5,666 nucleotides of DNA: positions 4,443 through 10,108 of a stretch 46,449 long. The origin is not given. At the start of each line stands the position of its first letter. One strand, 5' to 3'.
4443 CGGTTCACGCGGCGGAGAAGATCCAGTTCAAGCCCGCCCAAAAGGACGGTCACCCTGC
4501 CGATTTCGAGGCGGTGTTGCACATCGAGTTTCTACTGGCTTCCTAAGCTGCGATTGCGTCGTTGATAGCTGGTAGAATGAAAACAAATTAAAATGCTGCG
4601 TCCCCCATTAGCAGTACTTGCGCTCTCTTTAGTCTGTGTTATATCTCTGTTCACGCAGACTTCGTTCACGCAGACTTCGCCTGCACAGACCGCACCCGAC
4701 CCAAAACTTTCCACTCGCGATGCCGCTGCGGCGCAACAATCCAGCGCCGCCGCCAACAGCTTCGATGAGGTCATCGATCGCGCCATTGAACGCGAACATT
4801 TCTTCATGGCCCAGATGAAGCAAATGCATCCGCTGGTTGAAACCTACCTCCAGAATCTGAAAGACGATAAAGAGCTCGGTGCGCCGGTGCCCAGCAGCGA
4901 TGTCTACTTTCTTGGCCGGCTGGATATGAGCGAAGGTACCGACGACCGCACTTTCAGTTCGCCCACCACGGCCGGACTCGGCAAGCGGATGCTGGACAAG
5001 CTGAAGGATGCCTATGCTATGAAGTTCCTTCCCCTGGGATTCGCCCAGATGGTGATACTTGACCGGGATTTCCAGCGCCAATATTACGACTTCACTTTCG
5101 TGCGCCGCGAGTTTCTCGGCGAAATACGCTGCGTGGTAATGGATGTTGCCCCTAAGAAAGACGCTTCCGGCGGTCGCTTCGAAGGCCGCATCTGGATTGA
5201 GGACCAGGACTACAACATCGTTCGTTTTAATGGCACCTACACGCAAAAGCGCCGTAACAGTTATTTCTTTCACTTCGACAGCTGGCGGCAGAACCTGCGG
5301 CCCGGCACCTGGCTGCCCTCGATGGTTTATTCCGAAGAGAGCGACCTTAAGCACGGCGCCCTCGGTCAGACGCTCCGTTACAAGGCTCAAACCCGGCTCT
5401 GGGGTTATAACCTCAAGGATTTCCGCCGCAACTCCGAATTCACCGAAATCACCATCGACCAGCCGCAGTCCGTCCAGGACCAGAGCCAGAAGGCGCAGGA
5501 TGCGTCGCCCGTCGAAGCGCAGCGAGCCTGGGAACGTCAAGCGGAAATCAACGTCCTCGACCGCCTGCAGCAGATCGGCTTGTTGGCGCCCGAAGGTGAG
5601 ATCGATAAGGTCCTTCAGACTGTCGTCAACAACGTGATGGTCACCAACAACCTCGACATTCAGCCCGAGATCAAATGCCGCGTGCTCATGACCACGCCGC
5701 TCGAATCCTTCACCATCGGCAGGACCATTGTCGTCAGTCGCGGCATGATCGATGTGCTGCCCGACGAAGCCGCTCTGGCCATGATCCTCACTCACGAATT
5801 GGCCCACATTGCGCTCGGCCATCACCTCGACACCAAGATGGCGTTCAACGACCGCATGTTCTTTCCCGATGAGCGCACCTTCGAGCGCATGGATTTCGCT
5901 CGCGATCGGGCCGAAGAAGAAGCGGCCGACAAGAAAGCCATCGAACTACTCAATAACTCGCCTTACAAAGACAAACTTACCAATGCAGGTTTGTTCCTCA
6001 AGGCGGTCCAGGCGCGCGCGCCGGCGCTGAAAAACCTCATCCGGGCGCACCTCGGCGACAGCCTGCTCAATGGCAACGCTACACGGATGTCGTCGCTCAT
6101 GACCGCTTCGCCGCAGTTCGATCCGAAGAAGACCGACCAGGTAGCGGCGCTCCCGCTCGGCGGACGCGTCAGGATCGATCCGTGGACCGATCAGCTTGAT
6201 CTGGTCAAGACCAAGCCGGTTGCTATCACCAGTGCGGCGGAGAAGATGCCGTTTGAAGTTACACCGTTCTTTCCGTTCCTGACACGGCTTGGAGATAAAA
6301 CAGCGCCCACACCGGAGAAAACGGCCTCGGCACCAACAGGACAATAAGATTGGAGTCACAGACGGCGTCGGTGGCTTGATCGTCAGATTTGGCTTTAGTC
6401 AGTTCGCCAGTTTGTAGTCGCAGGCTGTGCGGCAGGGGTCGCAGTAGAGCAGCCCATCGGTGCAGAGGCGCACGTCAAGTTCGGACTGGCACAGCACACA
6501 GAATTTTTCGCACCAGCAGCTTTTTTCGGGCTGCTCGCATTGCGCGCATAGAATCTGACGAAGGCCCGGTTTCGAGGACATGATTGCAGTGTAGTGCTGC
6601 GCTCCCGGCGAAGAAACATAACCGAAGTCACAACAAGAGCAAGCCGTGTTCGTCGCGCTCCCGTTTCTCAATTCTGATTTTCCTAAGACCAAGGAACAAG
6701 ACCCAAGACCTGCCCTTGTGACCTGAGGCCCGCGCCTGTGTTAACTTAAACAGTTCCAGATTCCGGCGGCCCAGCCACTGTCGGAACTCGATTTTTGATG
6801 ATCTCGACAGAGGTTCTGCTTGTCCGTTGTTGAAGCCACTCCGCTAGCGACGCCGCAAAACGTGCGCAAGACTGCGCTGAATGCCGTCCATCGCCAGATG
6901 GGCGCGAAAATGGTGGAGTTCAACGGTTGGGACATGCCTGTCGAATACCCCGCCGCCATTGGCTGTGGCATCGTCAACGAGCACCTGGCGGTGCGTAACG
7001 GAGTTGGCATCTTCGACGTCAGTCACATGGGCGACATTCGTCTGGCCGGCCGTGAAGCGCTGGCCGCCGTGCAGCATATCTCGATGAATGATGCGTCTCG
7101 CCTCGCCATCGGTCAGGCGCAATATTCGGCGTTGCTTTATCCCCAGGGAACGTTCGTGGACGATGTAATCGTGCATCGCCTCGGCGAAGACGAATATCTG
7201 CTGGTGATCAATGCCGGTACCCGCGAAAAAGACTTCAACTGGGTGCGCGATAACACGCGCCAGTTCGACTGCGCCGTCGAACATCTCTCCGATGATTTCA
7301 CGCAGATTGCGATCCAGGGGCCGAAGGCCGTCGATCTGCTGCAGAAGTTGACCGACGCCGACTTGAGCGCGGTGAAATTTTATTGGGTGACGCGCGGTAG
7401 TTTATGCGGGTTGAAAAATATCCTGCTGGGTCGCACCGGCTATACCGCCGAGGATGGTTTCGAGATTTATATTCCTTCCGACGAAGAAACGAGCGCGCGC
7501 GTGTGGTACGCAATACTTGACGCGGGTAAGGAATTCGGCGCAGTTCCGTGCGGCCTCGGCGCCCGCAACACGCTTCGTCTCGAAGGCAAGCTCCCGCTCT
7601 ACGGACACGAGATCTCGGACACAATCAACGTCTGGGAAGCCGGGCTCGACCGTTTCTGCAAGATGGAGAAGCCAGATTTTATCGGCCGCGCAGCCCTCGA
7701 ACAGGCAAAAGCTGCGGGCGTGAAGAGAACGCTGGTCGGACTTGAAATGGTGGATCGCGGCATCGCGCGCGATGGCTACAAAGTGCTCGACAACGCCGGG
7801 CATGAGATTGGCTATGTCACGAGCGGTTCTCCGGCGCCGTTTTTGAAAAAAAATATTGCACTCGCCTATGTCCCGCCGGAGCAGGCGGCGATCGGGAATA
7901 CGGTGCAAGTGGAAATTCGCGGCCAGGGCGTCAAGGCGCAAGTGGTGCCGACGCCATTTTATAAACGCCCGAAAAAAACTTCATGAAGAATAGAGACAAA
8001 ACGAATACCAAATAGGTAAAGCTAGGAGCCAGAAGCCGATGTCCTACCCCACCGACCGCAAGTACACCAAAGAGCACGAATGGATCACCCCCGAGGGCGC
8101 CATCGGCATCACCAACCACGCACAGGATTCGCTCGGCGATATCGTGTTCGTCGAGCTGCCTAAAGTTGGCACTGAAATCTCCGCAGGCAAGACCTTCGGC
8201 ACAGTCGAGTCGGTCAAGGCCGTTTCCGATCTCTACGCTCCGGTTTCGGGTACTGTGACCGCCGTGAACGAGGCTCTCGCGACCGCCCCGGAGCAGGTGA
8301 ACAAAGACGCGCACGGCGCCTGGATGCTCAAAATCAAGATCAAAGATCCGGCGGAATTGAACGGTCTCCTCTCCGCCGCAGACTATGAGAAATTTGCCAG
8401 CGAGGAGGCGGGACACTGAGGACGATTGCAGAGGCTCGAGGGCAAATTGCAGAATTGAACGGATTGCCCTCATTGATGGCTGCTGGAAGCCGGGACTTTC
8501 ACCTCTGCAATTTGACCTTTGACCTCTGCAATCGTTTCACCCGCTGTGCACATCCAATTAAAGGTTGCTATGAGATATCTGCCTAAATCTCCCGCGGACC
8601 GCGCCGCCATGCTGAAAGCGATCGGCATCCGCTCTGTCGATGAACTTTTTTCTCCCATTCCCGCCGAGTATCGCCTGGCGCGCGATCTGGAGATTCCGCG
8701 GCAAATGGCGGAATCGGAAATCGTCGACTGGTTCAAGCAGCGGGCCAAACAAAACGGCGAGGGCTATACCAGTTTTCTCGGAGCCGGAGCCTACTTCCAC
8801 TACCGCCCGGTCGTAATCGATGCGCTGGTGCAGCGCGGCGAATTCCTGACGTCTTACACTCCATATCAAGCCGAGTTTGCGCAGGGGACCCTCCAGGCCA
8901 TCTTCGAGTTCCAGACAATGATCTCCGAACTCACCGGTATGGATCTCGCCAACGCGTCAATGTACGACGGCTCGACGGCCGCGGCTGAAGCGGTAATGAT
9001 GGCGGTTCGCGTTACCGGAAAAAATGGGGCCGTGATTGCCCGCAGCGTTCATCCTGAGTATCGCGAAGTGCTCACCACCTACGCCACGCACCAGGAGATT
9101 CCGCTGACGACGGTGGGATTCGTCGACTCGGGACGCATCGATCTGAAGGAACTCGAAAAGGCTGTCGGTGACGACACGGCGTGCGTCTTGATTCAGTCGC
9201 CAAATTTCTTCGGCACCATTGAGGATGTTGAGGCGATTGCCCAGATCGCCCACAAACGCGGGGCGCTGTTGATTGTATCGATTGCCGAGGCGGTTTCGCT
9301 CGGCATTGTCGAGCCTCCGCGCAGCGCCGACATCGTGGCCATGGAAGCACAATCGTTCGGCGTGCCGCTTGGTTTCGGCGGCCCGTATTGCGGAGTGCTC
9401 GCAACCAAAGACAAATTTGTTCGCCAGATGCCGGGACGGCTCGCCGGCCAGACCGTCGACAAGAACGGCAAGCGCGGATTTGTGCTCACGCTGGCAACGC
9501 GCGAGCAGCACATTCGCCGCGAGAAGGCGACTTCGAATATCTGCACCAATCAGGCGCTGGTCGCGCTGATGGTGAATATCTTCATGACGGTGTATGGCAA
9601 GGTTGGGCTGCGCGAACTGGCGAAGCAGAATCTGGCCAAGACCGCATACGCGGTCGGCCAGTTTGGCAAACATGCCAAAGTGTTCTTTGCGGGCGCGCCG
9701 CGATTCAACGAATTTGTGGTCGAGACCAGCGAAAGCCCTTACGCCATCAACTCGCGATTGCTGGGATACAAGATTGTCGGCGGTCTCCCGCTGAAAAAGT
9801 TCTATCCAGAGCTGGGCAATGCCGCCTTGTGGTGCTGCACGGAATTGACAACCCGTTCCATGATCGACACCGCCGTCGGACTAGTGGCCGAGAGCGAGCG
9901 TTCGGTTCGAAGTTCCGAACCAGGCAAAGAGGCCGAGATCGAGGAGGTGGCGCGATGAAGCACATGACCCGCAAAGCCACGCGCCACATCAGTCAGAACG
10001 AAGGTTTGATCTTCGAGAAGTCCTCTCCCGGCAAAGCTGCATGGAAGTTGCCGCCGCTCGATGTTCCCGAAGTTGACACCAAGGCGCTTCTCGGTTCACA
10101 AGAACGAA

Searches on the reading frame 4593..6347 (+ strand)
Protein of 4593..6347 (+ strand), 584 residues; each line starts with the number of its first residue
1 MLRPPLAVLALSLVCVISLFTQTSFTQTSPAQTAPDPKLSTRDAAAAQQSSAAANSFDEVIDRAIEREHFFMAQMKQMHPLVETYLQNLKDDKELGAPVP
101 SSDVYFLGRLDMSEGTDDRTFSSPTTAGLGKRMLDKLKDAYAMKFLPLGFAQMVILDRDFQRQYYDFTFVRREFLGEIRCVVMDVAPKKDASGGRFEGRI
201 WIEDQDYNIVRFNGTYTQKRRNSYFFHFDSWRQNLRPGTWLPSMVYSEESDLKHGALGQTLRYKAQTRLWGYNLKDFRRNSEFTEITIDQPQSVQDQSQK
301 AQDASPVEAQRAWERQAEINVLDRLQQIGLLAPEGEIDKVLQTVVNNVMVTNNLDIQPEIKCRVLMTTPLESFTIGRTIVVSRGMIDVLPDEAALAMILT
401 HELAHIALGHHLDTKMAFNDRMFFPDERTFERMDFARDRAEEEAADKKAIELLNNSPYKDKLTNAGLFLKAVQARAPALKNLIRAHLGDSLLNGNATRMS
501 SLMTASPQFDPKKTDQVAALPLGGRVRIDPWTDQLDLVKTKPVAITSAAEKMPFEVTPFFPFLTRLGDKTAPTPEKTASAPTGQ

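Call 8: search_protein_families(library=pfam, proteins=[window:4593-6347:+])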
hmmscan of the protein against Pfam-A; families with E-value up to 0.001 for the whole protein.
window:4593-6347:+ (584 aa): 1 family
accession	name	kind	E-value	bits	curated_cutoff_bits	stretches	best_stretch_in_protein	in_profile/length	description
PF01435.24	Peptidase_M48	-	1.9e-07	31.6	20.3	1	341-415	7-85/186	Peptidase family M48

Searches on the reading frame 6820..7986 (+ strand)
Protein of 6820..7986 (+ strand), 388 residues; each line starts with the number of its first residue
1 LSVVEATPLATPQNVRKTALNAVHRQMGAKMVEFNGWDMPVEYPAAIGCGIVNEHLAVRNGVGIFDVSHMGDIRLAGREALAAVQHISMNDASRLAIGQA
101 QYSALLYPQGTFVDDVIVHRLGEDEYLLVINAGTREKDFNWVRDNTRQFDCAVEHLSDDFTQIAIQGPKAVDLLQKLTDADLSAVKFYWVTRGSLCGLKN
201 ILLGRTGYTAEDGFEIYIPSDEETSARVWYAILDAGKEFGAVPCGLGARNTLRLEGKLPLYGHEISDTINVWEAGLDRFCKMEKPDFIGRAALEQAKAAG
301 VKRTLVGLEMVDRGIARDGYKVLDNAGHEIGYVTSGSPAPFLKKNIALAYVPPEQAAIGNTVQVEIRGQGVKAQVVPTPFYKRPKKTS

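Call 8: search_protein_families(library=pfam, proteins=[window:6820-7986:+])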
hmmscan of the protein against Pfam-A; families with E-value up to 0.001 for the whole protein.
window:6820-7986:+ (388 aa): 2 families
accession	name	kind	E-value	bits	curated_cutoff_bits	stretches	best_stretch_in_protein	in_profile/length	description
PF01571.26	GCV_T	-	1.9e-85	286.6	25.6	1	20-278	1-254/255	Aminomethyltransferase folate-binding domain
PF08669.17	GCV_T_C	-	5.6e-26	90.7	25.9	1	303-382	1-80/80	Glycine cleavage T-protein C-terminal barrel domain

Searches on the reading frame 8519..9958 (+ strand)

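Call 8: search_protein_families(library=pfam, proteins=[window:8519-9958:+])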
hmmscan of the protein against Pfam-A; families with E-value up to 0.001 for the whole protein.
window:8519-9958:+ (479 aa): 4 families
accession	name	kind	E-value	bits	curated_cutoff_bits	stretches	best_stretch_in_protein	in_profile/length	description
PF02347.22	GDC-P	-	2.2e-126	422.7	26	1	18-450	1-423/429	Glycine cleavage system P-protein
PF00266.25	Aminotran_5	-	1.6e-11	44.2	21.5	1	148-387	66-296/371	Aminotransferase class-V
PF01053.26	Cys_Met_Meta_PP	-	1.8e-06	27.3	27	1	131-253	57-172/381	Cys/Met metabolism PLP-dependent enzyme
PF00155.27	Aminotran_1_2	-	5e-05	23.1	19.7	1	128-253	55-184/361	Aminotransferase class I and II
